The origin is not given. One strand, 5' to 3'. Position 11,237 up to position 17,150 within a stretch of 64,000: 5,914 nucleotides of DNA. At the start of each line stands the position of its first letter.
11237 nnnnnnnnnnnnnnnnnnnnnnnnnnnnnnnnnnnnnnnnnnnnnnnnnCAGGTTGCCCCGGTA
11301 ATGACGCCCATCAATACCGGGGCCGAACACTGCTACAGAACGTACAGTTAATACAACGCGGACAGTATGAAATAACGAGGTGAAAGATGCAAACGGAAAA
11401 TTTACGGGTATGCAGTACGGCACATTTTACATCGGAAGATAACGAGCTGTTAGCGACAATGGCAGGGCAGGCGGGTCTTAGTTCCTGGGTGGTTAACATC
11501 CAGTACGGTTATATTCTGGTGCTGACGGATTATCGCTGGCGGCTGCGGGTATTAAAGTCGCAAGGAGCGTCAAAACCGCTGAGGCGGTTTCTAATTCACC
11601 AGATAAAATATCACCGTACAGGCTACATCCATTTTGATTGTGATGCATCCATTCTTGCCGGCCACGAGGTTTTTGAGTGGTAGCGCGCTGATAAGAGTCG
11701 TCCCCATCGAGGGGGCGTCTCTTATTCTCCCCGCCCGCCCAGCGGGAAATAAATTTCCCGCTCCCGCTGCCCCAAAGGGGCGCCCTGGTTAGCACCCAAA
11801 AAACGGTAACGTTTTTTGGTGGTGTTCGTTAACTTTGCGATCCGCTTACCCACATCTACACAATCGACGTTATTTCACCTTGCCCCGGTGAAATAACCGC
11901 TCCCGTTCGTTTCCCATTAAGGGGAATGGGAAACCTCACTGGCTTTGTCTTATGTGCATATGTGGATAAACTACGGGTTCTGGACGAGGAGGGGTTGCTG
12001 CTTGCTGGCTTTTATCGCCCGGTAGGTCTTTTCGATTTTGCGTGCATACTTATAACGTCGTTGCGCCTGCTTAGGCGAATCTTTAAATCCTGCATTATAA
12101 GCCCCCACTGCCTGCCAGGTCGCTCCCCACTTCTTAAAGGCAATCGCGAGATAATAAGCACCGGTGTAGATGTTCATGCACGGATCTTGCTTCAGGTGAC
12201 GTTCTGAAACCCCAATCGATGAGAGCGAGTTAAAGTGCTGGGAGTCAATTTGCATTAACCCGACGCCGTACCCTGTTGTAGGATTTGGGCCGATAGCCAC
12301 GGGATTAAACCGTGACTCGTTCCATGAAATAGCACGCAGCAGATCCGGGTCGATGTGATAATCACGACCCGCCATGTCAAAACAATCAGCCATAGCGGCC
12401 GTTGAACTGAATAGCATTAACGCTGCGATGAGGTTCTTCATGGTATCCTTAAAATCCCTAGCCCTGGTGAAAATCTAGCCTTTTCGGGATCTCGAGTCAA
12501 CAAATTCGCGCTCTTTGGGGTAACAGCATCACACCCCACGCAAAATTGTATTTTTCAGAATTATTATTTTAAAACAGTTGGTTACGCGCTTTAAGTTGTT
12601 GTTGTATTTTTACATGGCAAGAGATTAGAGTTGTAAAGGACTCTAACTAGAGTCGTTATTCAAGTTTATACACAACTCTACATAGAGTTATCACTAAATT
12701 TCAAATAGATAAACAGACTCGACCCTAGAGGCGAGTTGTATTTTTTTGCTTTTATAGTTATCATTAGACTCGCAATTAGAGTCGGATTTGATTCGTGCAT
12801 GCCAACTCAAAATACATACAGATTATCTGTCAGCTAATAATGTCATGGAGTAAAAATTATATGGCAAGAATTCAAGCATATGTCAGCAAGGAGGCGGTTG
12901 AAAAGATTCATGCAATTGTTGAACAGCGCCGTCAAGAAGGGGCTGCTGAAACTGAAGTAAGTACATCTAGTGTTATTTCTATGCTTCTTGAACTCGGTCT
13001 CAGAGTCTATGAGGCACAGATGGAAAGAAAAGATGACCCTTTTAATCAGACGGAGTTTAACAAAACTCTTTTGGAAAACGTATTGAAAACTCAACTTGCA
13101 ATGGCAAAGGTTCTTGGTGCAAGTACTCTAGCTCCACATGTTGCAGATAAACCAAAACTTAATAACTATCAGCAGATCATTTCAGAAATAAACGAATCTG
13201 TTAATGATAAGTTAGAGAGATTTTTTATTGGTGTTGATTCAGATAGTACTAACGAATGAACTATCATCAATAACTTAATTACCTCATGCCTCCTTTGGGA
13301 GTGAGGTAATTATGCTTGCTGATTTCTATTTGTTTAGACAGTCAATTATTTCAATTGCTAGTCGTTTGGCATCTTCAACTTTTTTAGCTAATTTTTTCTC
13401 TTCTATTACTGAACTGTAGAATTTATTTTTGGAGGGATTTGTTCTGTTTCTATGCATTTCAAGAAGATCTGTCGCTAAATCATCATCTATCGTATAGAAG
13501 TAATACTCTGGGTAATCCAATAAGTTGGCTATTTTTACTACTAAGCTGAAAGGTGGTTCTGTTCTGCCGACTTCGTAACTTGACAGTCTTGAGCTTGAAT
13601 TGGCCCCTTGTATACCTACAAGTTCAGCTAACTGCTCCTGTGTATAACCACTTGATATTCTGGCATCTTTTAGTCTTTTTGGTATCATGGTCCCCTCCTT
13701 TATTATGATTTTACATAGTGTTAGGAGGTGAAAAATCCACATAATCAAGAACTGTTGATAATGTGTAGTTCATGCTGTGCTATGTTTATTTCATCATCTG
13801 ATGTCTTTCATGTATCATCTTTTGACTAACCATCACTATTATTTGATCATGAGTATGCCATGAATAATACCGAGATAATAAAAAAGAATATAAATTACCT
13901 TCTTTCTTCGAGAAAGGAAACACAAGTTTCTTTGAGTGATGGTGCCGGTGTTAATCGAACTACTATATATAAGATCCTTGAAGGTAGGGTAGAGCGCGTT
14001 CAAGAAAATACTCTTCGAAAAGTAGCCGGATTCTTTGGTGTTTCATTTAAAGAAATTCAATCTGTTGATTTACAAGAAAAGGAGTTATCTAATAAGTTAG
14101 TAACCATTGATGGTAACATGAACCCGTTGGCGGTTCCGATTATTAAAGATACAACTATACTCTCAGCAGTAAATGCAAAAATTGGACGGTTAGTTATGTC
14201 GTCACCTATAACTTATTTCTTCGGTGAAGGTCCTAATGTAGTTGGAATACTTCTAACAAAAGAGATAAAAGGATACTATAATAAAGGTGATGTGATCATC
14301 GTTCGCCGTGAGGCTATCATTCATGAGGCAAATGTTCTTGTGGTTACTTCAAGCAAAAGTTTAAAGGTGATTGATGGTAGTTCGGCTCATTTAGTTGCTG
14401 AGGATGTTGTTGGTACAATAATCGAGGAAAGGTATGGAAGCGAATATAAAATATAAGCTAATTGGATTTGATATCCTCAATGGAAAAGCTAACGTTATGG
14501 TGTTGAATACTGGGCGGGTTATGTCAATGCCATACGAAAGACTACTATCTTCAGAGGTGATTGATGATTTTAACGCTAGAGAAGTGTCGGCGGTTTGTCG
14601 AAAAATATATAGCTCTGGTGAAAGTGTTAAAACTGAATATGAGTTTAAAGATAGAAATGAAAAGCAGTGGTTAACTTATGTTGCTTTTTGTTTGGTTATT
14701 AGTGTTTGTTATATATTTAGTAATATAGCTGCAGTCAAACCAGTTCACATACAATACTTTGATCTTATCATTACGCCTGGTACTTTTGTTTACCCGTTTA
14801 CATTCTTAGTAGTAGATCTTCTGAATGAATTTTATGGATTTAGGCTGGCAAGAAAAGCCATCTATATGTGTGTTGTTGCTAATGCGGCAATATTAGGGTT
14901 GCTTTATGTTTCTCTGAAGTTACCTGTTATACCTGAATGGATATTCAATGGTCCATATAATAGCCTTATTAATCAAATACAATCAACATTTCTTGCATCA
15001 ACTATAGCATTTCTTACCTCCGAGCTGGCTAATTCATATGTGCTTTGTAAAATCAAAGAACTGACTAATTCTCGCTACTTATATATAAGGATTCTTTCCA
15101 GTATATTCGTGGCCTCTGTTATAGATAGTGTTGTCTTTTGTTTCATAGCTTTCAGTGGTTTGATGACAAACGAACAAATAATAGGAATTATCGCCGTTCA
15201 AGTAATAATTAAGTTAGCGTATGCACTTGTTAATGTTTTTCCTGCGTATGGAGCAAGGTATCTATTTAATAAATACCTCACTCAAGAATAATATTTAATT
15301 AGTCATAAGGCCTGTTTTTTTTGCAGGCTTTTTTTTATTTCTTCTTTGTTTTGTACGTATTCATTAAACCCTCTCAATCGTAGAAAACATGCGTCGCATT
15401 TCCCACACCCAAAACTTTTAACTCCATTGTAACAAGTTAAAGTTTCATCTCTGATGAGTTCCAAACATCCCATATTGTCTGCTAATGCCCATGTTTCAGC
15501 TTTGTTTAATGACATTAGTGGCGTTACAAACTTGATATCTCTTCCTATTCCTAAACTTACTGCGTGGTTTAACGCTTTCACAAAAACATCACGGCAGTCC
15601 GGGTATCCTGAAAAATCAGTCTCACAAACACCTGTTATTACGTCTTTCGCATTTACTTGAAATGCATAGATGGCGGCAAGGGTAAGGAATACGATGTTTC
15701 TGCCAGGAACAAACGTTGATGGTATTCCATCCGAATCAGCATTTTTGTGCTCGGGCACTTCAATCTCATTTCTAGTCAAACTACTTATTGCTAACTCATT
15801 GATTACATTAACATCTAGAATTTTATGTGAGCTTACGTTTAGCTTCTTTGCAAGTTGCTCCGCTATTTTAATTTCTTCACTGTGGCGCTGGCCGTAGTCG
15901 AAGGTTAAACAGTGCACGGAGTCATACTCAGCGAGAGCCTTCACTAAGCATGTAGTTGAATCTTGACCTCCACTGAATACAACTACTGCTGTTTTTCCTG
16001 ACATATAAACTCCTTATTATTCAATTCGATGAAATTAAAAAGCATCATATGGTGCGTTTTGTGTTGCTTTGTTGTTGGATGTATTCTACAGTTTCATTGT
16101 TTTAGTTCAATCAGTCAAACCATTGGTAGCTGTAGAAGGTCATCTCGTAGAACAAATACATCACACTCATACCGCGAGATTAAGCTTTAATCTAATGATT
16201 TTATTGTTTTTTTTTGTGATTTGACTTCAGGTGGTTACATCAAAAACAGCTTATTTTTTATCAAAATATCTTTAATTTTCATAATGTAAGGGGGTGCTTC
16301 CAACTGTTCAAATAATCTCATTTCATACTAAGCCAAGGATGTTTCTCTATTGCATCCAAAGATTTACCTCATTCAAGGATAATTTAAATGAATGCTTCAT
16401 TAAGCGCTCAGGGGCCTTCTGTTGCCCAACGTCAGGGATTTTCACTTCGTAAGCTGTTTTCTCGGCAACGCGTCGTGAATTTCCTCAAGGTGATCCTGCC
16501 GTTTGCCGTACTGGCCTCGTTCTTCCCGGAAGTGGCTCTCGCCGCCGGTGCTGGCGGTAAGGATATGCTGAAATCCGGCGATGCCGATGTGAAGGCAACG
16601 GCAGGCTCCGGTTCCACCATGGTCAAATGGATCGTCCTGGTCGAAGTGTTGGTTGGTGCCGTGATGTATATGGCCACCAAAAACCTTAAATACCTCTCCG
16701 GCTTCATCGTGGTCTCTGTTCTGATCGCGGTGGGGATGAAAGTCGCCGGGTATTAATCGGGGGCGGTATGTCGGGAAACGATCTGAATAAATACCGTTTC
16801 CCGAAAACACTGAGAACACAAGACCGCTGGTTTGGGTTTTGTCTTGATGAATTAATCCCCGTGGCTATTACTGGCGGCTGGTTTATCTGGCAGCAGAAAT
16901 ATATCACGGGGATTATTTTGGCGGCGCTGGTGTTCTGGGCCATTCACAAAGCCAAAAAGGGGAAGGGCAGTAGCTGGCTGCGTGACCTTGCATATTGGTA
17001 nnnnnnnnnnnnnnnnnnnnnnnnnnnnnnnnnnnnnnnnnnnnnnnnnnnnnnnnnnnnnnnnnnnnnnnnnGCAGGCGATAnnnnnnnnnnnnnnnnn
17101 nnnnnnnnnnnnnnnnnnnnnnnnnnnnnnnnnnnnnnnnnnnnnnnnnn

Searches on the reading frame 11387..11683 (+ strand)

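Call 3: search_protein_families(library=pfam, proteins=[window:11387-11683:+], max_evalue=0.1)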
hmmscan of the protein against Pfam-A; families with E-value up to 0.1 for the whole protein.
window:11387-11683:+ (98 aa): 1 family
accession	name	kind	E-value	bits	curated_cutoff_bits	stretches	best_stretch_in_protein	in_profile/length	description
PF19419.5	DUF5983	-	7.1e-14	52.3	27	1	8-98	3-90/90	Family of unknown function (DUF5983) C-terminal domain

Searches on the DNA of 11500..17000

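Call 18: search_rna_families(source=window, start=11500, end=17000, threshold=evalue, max_evalue=1, show_alignments=2)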
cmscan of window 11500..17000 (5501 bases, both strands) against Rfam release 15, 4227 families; matches with E-value up to 1: 1.
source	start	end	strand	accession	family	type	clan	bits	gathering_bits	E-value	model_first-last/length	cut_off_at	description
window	15222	15336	+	RF00513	Trp_leader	Cis-reg; leader;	-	22.3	41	0.42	1-100/100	no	Tryptophan operon leader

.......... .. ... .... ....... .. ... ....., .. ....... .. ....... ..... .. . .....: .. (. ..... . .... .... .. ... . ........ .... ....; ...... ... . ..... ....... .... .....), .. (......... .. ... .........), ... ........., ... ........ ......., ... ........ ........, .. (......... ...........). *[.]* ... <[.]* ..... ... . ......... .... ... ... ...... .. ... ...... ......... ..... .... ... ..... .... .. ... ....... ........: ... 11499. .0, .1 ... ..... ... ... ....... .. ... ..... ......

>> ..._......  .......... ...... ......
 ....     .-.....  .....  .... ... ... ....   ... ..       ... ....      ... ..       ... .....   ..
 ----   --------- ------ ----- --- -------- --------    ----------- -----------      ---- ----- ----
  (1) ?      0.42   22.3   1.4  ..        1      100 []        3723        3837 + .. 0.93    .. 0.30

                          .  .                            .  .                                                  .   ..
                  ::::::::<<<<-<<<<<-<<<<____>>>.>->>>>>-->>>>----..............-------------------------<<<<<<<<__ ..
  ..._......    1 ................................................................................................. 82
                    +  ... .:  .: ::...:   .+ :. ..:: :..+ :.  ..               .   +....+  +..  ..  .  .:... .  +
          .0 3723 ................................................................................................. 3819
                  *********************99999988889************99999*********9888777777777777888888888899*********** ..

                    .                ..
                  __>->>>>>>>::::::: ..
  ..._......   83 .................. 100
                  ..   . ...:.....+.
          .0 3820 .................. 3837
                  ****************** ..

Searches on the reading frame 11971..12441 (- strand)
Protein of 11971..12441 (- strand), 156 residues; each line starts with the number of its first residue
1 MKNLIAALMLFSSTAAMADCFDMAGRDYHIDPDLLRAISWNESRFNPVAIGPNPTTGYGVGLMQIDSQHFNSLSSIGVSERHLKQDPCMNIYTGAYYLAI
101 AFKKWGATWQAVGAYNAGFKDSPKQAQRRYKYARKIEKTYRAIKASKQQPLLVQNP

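Call 3: search_protein_families(library=pfam, proteins=[window:11971-12441:-], max_evalue=0.1)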
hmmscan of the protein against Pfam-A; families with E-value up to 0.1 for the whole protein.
window:11971-12441:- (156 aa): 1 family
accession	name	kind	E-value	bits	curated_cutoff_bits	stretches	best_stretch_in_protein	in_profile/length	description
PF01464.25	SLT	-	3.8e-25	88.1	21.3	1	19-135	1-114/117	Transglycosylase SLT domain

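Call 4: search_protein_families(library=ncbifam, proteins=[window:11971-12441:-], max_evalue=0.1)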
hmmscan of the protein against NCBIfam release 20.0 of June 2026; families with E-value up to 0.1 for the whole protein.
window:11971-12441:- (156 aa): 10 families
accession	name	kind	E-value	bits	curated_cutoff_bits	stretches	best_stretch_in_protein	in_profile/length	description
NF011856.0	PRK15328.1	equivalog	3e-41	140.6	208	1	4-148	5-147/160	type III secretion system invasion protein IagB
NF008670.0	PRK11671.1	equivalog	9.8e-06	24.9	375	1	24-102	199-278/359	membrane-bound lytic murein transglycosylase MltC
NF008631.0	PRK11619.1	equivalog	6.1e-05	21.6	536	1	16-119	478-582/644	murein transglycosylase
NF008112.0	PRK10859.1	equivalog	0.00012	20.7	354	1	25-119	298-387/483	membrane-bound lytic murein transglycosylase MltF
NF047373.1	BB0259_flg_lyt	exception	0.00031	19.6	234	1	27-118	558-646/705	flagellar assembly lytic transglycosylase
NF010438.0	PRK13864.1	equivalog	0.00074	19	212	0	60-102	94-132/245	type IV secretion system lytic transglycosylase VirB1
NF033541.0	transpos_ISH3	equivalog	0.0019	17.4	225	1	82-147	205-269/298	ISH3 family transposase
NF010463.0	PRK13888.1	equivalog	0.0027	17.7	246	1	23-116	20-113/211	conjugal transfer protein TrbN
NF012014.0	PRK15470.1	equivalog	0.03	13.9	233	1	22-100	44-123/203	membrane-bound lytic murein transglycosylase EmtA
NF052326.1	anti_RE_DarA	equivalog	0.093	11.3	350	0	85-140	405-458/654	antirestriction phage head protein DarA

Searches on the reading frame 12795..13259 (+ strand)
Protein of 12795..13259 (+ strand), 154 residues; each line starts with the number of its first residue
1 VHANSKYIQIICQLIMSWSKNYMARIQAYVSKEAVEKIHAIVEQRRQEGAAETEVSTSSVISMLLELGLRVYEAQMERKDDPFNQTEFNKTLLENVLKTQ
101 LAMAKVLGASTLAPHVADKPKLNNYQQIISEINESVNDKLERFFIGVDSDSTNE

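Call 3: search_protein_families(library=pfam, proteins=[window:12795-13259:+], max_evalue=0.1)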
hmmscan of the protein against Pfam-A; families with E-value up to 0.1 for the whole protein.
window:12795-13259:+ (154 aa): 6 families
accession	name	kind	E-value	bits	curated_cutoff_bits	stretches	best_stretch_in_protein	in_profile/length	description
PF05261.17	Tra_M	-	4.6e-51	172.5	27.7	1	23-145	1-122/124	TraM protein, DNA-binding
PF04280.21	Tim44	-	0.0003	21.4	29.6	0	10-51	27-68/147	Tim44-like domain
PF16581.11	HIGH_NTase1_ass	-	0.008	16.6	26.7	1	34-137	67-166/205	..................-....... C-terminal region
PF15915.11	BAT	-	0.033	14.4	25.8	1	32-79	62-108/156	GAF and HTH_10 associated domain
PF21313.2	EthR_C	-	0.059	14.1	27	1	30-94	39-103/111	Transcriptional regulator EthR, C-terminal domain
PF16677.11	GP3_package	-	0.065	13.8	29.4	0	18-69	53-99/105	DNA-packaging protein gp3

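Call 4: search_protein_families(library=ncbifam, proteins=[window:12795-13259:+], max_evalue=0.1)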
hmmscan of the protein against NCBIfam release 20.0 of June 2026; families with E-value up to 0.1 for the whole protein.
window:12795-13259:+ (154 aa): 2 families
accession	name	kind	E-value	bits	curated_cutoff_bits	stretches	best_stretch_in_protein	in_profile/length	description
NF010267.0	PRK13713.1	equivalog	3.9e-51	172.6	104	1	23-148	1-125/127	conjugal transfer relaxosome DNA-binding protein TraM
TIGR02081.1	metW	equivalog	0.083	12.4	189.5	0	41-107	30-95/194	methionine biosynthesis protein MetW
